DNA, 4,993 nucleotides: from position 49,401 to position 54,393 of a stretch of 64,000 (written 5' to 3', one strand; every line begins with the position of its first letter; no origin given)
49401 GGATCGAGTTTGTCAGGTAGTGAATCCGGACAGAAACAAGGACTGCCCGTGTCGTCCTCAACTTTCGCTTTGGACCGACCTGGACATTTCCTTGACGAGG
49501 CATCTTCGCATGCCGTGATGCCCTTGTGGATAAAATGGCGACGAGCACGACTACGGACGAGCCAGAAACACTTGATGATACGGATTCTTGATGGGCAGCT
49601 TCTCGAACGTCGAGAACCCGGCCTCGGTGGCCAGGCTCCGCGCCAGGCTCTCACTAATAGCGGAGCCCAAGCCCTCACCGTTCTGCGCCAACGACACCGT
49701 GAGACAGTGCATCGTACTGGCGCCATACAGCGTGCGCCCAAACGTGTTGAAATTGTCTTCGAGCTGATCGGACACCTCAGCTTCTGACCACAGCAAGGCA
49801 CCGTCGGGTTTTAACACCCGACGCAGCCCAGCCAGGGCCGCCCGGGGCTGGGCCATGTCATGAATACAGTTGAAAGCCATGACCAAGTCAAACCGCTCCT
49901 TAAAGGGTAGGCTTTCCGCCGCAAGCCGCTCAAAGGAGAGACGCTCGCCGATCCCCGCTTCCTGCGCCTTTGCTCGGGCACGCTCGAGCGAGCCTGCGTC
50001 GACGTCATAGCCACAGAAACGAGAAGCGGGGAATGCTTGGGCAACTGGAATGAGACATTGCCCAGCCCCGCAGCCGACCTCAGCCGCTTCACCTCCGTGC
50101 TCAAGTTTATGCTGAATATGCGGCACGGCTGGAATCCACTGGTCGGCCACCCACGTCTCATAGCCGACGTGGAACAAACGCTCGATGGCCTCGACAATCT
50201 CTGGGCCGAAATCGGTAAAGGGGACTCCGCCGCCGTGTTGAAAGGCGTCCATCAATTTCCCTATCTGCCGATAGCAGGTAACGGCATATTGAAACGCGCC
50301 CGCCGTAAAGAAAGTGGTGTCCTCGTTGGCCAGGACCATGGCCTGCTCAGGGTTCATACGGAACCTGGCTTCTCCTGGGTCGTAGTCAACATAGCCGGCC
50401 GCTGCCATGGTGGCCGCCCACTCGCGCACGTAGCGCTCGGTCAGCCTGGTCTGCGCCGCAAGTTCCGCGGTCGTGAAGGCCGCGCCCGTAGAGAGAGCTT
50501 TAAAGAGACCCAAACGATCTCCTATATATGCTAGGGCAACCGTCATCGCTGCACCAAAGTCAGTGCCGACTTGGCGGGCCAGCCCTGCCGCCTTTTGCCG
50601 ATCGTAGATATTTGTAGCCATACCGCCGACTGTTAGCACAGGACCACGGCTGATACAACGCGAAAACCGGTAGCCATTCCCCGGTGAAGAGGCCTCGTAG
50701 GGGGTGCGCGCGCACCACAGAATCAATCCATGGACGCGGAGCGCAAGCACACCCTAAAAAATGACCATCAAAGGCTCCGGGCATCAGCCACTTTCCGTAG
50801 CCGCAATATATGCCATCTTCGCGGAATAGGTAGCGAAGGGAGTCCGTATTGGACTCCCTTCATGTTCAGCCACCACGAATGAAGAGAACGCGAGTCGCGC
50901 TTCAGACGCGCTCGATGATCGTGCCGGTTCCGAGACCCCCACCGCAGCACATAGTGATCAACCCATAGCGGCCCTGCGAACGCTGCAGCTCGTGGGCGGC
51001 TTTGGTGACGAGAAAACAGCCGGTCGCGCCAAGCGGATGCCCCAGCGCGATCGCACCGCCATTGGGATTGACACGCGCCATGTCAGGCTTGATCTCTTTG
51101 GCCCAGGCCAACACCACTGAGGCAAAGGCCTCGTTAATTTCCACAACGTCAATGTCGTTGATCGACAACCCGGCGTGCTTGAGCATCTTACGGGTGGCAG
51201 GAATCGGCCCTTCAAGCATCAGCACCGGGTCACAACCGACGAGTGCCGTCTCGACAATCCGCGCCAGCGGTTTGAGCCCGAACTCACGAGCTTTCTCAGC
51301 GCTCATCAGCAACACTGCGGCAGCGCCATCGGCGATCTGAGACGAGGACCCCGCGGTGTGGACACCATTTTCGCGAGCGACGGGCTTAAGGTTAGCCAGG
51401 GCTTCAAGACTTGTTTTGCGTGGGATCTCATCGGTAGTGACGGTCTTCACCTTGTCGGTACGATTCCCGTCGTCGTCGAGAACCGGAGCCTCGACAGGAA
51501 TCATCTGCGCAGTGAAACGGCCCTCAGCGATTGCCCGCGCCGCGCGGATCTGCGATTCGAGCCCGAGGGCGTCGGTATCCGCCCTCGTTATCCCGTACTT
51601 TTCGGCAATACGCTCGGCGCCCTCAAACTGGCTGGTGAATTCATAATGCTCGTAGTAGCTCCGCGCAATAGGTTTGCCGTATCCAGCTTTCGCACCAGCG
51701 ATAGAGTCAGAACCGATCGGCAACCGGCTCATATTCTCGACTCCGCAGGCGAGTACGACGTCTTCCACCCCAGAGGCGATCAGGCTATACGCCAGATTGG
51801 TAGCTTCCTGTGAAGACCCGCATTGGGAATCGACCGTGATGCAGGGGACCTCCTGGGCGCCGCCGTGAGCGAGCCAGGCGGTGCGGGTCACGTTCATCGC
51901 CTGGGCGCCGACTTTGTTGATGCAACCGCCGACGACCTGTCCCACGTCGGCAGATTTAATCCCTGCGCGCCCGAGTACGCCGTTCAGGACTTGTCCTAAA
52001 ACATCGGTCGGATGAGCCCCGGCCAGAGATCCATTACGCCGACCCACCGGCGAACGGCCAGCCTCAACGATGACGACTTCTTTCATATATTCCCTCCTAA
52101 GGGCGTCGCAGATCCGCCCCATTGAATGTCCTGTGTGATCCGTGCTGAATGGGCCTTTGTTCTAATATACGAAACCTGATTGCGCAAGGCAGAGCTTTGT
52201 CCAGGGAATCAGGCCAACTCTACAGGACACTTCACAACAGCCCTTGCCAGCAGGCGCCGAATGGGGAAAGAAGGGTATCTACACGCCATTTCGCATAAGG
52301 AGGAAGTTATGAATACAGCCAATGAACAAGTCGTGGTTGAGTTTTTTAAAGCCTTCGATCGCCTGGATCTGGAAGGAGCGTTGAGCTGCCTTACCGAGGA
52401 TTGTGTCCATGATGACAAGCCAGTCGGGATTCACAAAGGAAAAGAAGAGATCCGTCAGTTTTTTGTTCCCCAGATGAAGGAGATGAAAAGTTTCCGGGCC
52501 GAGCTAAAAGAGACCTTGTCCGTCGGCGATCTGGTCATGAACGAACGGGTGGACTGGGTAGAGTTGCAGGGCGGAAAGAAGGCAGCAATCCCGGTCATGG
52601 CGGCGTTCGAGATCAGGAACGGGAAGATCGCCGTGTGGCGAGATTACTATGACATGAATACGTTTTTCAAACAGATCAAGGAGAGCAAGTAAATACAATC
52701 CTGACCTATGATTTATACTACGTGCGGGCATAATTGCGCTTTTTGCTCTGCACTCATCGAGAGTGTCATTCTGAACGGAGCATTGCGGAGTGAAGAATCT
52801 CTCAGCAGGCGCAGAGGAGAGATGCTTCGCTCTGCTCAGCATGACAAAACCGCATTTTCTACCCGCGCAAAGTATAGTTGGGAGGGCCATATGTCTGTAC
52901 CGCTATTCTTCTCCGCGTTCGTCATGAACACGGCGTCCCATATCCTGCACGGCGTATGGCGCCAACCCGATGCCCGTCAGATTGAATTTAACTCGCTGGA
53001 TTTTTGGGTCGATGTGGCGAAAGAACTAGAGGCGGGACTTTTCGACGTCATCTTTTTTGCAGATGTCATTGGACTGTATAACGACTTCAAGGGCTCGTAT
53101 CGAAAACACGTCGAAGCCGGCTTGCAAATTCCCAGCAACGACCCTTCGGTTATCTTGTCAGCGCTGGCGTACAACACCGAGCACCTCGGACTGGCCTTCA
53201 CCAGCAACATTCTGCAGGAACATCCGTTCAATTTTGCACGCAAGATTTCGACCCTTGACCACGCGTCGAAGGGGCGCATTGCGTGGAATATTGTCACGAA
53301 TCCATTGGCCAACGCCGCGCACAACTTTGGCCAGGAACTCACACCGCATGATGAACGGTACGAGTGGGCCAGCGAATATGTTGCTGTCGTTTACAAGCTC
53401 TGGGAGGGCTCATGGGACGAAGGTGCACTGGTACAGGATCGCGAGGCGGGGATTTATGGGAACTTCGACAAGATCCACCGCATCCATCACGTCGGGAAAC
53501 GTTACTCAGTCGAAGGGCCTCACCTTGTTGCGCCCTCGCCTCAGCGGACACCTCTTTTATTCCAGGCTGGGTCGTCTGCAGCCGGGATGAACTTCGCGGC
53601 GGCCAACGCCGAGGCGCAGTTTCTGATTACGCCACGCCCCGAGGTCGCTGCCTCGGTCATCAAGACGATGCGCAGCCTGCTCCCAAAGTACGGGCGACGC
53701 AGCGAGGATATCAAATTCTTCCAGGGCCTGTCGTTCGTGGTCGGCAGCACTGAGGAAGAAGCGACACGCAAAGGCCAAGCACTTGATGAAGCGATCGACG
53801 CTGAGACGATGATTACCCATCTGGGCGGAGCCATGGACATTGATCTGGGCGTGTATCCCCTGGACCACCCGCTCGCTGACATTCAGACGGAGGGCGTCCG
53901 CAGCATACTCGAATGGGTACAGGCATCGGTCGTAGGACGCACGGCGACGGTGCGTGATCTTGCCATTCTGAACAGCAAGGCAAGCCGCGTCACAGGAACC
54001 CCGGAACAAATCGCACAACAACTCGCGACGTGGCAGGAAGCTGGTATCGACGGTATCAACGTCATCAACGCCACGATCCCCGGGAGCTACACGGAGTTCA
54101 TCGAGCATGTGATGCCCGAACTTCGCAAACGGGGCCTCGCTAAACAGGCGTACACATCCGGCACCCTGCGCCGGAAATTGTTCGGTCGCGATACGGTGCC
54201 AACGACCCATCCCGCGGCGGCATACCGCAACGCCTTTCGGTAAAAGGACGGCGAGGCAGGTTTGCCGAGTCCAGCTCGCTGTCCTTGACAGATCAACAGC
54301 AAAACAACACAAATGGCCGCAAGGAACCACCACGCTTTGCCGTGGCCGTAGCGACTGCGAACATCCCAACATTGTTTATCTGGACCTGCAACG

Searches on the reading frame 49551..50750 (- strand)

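Call 12: search_protein_families(library=pfam, proteins=[window:49551-50750:-], max_evalue=0.00001)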
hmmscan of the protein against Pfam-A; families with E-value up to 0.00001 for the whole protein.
window:49551-50750:- (399 aa): 7 families
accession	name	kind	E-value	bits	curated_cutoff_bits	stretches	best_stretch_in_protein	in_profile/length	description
PF13649.12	Methyltransf_25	-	2.3e-19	70.3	27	1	224-317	3-97/97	Methyltransferase domain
PF08242.18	Methyltransf_12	-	7.9e-19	68.7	30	1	224-319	2-98/98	Methyltransferase domain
PF08241.18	Methyltransf_11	-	4.6e-18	66.1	21.2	1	224-320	2-94/95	Methyltransferase domain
PF13847.12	Methyltransf_31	-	5.2e-18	65.6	27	1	221-335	6-127/145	Methyltransferase domain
PF21320.3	HTH_65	-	8.1e-15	55.2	24.1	1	73-141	6-74/75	Rv2258c-like winged HTH domain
PF13489.12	Methyltransf_23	-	2.7e-10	40.7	27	1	201-336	5-131/164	Methyltransferase domain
PF01209.24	Ubie_methyltran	-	3.7e-06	26.9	20.1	1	218-323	47-153/233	ubiE/COQ5 methyltransferase family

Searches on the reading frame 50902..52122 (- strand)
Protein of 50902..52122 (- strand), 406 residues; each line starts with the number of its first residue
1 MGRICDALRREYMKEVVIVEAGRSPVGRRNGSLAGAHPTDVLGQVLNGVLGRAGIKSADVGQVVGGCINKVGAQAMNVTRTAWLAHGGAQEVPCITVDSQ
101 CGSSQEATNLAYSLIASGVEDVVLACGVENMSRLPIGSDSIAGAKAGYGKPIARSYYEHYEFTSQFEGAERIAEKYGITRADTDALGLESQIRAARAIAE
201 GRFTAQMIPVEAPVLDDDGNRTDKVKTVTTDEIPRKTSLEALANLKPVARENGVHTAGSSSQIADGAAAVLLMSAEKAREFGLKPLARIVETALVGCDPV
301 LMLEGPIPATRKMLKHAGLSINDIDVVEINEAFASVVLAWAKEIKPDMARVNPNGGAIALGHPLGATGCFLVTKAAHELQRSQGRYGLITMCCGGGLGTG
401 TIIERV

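Call 12: search_protein_families(library=pfam, proteins=[window:50902-52122:-], max_evalue=0.00001)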
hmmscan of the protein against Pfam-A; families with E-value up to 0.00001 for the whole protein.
window:50902-52122:- (406 aa): 2 families
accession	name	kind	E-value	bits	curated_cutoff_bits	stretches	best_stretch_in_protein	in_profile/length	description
PF00108.29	Thiolase_N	-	6.5e-56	190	26.4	1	16-275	1-259/260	Thiolase, N-terminal domain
PF02803.24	Thiolase_C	-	4.7e-45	152.6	27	1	283-405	1-123/123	Thiolase, C-terminal domain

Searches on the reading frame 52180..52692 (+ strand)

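Call 13: search_protein_families(library=pfam, proteins=[window:52180-52692:+], max_evalue=0.00001)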
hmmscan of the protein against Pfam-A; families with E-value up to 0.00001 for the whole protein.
window:52180-52692:+ (170 aa): 3 families
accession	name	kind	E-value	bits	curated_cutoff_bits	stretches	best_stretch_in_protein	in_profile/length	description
PF07858.18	LEH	-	2.6e-19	70.1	24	1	47-166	2-120/122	Limonene-1,2-epoxide hydrolase catalytic domain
PF12680.13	SnoaL_2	-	5.9e-16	59.4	27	1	52-152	1-101/102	SnoaL-like domain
PF07366.18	SnoaL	-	2.1e-10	40.9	28.4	1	51-166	2-126/126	SnoaL-like polyketide cyclase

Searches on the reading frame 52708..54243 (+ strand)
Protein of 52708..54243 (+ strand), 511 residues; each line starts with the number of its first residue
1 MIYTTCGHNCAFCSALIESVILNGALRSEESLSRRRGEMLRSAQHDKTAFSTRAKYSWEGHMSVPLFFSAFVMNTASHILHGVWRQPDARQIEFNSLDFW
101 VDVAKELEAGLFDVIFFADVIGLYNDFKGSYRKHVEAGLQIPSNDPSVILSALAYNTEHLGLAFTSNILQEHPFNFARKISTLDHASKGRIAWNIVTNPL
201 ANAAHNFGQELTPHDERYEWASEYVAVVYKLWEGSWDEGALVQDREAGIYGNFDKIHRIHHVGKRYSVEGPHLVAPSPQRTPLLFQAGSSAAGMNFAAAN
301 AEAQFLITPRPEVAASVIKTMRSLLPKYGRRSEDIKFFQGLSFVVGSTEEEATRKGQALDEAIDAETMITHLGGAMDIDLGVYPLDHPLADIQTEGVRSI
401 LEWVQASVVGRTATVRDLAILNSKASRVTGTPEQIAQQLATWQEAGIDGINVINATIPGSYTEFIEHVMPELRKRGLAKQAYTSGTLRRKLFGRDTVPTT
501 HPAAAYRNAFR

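Call 13: search_protein_families(library=pfam, proteins=[window:52708-54243:+], max_evalue=0.00001)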
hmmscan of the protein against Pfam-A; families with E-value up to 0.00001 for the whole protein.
window:52708-54243:+ (511 aa): 1 family
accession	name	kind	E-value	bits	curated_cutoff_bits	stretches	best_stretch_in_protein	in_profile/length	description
PF00296.26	Bac_luciferase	-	7.7e-40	137.6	27.9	1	82-448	10-313/314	Luciferase-like monooxygenase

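Call 66: search_protein_families(library=ncbifam, proteins=[window:52708-54243:+], max_evalue=1e-10)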
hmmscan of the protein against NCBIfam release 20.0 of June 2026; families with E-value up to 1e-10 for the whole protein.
window:52708-54243:+ (511 aa): 6 families
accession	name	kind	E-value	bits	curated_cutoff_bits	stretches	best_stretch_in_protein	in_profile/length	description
TIGR03860.1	FMN_nitrolo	subfamily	2.1e-143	478.2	279.7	1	69-490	2-422/422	NtaA/DmoA family FMN-dependent monooxygenase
TIGR04021.1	LLM_DMSO2_sfnG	equivalog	3.4e-19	69.4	382.95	1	149-357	66-250/350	dimethylsulfone monooxygenase SfnG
TIGR03565.1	alk_sulf_monoox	equivalog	1.1e-18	67.4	518.2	1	144-451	53-325/346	FMNH2-dependent alkanesulfonate monooxygenase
NF001939.1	PRK00719.1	subfamily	1.7e-17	63.2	510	1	144-475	53-349/373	alkanesulfonate monooxygenase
TIGR03619.1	F420_Rv2161c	subfamily_domain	2.5e-17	63.3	166.9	1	102-234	2-132/247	TIGR03619 family F420-dependent LLM class oxidoreductase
TIGR03612.1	RutA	equivalog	5.8e-12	45.8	498.3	0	149-234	70-157/355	pyrimidine utilization protein A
